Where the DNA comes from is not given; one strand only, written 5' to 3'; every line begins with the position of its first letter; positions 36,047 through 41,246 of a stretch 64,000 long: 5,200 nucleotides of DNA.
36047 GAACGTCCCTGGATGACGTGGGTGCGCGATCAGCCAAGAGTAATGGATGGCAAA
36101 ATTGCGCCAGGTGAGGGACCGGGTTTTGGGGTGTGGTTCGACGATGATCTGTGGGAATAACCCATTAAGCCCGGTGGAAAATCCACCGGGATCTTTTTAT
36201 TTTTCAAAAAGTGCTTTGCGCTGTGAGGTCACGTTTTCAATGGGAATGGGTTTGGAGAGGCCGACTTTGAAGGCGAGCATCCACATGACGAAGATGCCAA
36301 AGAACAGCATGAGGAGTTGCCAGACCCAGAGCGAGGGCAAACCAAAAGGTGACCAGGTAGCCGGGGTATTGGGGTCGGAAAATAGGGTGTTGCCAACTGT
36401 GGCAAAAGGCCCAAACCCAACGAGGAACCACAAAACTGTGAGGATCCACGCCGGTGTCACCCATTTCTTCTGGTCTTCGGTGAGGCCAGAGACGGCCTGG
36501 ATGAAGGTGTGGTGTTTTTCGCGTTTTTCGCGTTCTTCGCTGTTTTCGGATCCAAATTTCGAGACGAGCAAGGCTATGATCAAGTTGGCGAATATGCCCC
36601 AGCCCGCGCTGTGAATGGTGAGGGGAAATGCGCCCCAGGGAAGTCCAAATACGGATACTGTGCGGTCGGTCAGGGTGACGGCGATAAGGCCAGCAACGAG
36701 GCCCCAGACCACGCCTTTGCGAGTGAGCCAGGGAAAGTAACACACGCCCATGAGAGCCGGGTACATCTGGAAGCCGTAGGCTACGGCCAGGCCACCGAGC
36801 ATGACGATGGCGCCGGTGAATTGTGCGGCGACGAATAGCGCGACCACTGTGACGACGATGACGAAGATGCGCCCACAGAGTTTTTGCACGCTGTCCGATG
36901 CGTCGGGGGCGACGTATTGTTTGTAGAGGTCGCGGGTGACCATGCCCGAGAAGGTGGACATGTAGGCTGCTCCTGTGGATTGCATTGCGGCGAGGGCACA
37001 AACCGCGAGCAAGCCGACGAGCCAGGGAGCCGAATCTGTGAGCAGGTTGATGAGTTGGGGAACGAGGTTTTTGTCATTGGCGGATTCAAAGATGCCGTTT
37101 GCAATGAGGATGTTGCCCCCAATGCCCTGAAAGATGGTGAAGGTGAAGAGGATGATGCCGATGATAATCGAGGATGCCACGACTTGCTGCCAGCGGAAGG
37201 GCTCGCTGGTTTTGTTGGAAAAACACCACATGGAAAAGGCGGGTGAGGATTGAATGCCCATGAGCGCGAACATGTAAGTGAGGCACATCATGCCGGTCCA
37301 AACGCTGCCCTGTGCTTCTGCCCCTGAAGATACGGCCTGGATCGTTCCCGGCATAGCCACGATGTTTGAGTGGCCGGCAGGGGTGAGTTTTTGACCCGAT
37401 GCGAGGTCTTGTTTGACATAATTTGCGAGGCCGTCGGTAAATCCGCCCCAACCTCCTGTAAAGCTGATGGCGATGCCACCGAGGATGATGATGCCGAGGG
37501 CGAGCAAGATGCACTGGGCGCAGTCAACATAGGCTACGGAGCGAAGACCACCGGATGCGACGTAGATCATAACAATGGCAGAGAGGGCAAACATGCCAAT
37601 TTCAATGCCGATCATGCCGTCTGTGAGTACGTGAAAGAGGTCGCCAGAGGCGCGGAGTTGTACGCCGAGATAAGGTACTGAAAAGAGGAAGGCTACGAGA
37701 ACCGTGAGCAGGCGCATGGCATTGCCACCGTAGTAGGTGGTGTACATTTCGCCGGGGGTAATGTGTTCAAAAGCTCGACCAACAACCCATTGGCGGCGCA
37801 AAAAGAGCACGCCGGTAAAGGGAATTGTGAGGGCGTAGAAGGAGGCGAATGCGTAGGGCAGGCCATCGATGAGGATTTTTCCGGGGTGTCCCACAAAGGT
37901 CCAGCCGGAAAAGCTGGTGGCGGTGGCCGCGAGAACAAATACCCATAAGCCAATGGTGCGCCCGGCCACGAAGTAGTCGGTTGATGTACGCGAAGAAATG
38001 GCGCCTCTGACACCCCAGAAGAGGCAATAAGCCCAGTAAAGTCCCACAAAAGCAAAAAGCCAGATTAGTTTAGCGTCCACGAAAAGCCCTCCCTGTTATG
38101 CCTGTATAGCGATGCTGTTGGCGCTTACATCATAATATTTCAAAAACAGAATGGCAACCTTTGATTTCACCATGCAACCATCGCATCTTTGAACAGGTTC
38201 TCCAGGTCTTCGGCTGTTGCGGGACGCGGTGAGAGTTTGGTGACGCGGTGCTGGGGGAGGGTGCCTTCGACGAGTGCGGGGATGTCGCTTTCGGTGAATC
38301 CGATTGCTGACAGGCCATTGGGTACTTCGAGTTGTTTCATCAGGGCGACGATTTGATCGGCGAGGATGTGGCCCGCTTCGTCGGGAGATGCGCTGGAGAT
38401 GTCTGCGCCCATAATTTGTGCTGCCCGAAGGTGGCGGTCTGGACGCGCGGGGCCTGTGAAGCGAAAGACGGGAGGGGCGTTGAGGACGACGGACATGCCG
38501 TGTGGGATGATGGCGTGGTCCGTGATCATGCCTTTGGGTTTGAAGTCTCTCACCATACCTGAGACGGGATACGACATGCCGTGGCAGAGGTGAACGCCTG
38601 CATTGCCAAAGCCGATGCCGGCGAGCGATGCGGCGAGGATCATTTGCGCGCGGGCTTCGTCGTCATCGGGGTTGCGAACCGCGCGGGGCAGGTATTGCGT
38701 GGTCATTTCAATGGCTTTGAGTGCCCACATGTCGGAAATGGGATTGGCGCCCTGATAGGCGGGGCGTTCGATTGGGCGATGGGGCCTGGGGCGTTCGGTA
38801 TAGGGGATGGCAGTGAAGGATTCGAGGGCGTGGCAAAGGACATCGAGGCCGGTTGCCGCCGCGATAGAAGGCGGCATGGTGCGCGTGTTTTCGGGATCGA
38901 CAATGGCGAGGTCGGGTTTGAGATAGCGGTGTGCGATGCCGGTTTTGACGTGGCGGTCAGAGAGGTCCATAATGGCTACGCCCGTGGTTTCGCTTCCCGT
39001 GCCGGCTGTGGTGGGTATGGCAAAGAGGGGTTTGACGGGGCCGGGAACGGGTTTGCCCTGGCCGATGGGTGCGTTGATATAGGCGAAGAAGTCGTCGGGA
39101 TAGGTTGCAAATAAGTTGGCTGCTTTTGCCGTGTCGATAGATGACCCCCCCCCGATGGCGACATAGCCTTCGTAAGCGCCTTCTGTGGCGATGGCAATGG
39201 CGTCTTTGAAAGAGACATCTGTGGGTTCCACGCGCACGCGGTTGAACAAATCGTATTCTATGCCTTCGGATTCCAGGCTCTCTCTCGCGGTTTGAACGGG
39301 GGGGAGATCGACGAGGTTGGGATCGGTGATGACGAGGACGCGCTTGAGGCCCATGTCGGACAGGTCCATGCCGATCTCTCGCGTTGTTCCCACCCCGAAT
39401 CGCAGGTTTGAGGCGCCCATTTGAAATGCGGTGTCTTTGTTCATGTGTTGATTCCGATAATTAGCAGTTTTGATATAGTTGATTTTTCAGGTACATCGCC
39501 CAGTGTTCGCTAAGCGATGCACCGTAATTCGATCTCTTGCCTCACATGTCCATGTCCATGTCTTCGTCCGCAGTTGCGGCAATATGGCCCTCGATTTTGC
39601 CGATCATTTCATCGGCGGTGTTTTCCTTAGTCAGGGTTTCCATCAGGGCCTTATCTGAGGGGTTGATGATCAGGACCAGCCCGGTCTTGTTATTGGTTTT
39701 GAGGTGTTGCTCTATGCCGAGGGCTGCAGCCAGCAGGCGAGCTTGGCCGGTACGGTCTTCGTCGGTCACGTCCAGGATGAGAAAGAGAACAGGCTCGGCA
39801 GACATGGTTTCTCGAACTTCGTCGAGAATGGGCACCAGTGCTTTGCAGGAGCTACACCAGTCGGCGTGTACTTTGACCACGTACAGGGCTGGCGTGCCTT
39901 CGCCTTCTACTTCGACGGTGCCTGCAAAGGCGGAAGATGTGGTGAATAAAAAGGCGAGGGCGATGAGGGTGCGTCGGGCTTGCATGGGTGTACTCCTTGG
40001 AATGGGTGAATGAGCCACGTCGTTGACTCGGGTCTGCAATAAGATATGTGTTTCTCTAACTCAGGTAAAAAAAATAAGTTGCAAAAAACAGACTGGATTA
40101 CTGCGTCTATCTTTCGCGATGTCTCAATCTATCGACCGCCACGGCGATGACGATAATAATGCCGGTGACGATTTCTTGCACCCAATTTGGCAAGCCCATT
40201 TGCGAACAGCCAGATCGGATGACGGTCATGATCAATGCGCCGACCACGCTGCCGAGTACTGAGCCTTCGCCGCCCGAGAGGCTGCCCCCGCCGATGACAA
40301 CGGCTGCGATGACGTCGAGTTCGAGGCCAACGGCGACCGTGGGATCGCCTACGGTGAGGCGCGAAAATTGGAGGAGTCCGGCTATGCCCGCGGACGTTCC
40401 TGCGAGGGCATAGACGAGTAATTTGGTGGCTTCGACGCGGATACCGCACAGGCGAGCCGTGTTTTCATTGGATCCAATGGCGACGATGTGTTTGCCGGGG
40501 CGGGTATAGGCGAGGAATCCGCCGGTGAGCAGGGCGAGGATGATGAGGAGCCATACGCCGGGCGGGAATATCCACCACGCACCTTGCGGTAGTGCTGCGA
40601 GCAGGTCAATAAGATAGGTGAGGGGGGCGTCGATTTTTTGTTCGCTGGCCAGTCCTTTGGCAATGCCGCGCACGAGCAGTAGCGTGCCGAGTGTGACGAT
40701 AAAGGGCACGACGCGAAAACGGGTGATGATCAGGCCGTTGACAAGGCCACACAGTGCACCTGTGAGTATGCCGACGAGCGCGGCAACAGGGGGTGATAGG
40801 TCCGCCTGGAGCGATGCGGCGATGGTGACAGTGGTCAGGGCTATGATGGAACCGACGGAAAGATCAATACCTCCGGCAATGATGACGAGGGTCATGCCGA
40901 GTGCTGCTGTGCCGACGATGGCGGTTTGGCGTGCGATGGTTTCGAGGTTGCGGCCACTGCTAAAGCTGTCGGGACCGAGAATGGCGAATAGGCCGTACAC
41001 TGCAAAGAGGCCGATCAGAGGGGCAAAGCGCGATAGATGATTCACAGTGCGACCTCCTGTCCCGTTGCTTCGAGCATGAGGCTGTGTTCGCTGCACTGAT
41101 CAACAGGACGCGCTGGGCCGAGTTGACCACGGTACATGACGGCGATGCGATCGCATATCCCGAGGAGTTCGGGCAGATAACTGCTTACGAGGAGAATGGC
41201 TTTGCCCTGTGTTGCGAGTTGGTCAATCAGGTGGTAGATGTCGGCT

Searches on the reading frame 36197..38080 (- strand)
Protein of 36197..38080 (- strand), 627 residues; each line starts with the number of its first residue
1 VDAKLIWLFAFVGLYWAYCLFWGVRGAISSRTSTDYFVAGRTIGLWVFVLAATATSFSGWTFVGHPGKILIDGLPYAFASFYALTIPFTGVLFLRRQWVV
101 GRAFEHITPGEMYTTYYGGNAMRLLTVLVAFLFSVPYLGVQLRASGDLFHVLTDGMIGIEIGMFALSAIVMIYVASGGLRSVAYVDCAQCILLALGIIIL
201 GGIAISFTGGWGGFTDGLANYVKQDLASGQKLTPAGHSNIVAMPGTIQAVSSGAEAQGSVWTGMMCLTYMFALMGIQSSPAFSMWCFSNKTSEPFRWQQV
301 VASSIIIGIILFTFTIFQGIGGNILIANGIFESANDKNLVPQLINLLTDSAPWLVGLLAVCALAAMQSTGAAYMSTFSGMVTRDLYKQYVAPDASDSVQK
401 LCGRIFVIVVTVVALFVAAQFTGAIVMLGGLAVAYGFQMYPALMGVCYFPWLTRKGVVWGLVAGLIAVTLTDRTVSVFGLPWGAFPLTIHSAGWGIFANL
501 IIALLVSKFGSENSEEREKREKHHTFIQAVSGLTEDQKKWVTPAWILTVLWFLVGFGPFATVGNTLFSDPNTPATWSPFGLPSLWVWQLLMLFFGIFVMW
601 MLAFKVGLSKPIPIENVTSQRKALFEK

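Call 38: search_protein_families(library=pfam, proteins=[window:36197-38080:-], max_evalue=0.0001)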
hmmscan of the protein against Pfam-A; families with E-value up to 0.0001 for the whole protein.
window:36197-38080:- (627 aa): 1 family
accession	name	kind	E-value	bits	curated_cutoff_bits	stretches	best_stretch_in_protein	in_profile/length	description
PF00474.23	SSF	-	6.3e-33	114.7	22.8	1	36-464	1-406/406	Sodium:solute symporter family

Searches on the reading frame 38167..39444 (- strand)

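Call 83: search_protein_families(library=pfam, proteins=[window:38167-39444:-], max_evalue=0.00001)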
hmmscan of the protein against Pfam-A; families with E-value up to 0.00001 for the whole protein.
window:38167-39444:- (425 aa): 3 families
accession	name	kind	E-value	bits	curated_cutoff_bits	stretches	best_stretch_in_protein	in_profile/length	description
PF00465.25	Fe-ADH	-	2.6e-44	151.2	31.3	1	13-184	3-168/168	Iron-containing alcohol dehydrogenase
PF25137.1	ADH_Fe_C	-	5e-35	121.4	27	1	231-422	19-194/194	Fe-containing alcohol dehydrogenase family, C-terminal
PF13685.12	Fe-ADH_2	-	5e-08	33.5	28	1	16-109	2-93/149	Iron-containing alcohol dehydrogenase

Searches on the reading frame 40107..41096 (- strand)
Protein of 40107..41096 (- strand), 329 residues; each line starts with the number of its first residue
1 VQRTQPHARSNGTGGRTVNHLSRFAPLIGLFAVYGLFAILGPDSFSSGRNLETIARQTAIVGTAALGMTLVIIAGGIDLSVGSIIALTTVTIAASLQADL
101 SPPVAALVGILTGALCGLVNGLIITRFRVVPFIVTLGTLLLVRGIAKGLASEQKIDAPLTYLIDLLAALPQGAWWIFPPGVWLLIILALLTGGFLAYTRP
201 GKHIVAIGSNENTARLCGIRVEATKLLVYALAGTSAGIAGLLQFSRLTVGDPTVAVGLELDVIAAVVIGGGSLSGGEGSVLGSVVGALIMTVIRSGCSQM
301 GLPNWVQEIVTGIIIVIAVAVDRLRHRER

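Call 83: search_protein_families(library=pfam, proteins=[window:40107-41096:-], max_evalue=0.00001)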
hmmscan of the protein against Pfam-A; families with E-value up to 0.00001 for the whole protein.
window:40107-41096:- (329 aa): 1 family
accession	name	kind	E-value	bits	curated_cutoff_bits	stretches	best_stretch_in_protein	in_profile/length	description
PF02653.21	BPD_transp_2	-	3.2e-47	161.4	26.8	1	51-319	2-269/269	Branched-chain amino acid transport system / permease component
